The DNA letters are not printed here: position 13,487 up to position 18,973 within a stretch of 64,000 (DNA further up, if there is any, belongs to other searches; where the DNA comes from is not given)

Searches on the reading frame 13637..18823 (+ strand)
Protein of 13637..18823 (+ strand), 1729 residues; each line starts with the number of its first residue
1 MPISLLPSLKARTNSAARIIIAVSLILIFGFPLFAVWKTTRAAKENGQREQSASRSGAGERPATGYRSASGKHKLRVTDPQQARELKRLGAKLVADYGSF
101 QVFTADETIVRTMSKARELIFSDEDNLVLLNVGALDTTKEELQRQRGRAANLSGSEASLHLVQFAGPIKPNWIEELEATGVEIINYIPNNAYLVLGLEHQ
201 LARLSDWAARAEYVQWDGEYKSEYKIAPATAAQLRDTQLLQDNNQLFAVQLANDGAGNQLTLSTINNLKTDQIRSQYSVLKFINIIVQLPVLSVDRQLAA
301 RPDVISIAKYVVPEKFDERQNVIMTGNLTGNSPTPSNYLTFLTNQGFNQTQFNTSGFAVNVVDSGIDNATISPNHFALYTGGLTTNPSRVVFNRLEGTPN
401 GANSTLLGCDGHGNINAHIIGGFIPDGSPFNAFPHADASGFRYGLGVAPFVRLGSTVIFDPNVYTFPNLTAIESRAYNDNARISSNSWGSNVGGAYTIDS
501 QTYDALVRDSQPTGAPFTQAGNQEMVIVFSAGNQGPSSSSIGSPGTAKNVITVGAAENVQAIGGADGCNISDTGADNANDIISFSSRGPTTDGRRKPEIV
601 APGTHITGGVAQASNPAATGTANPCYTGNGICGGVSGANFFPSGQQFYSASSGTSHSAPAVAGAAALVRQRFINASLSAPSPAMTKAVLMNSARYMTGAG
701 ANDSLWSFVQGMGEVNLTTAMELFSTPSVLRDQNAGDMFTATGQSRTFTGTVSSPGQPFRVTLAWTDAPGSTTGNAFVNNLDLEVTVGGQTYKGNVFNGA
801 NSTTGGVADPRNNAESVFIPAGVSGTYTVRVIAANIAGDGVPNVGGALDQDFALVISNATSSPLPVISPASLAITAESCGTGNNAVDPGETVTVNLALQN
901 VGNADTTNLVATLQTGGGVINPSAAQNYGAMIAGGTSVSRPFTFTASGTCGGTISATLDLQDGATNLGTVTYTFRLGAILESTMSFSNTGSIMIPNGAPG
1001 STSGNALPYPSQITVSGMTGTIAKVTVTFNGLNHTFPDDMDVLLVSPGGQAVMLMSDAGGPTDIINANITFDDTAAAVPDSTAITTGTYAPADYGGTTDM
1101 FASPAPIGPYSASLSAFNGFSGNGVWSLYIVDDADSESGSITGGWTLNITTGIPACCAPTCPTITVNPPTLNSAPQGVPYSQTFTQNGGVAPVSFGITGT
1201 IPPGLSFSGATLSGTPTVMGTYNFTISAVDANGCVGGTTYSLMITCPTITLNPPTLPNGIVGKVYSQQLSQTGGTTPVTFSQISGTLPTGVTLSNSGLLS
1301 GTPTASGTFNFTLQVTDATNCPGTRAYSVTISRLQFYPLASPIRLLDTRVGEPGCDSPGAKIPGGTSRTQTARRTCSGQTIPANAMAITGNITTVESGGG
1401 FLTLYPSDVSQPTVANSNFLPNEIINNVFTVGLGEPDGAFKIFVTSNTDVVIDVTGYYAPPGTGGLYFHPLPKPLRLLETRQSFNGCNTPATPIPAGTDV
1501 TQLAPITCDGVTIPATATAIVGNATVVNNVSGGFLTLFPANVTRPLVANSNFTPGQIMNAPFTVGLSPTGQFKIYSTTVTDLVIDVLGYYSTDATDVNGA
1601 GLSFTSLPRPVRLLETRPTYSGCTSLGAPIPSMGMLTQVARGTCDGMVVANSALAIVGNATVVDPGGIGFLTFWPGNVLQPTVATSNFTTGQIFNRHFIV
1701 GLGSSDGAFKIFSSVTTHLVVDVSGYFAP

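Call 6: search_protein_families(library=pfam, proteins=[window:13637-18823:+], max_evalue=0.001)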
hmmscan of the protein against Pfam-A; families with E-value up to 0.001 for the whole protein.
window:13637-18823:+ (1729 aa): 3 families
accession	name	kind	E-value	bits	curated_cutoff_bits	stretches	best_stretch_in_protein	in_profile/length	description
PF00082.27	Peptidase_S8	-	1.6e-45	156.1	21.8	1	355-713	2-288/288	Subtilase family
PF05345.18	He_PIG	-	1e-18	68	24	2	1247-1332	1-96/96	Putative Ig domain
PF01483.27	P_proprotein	-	1.1e-06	29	21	1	1024-1148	3-85/86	Proprotein convertase P-domain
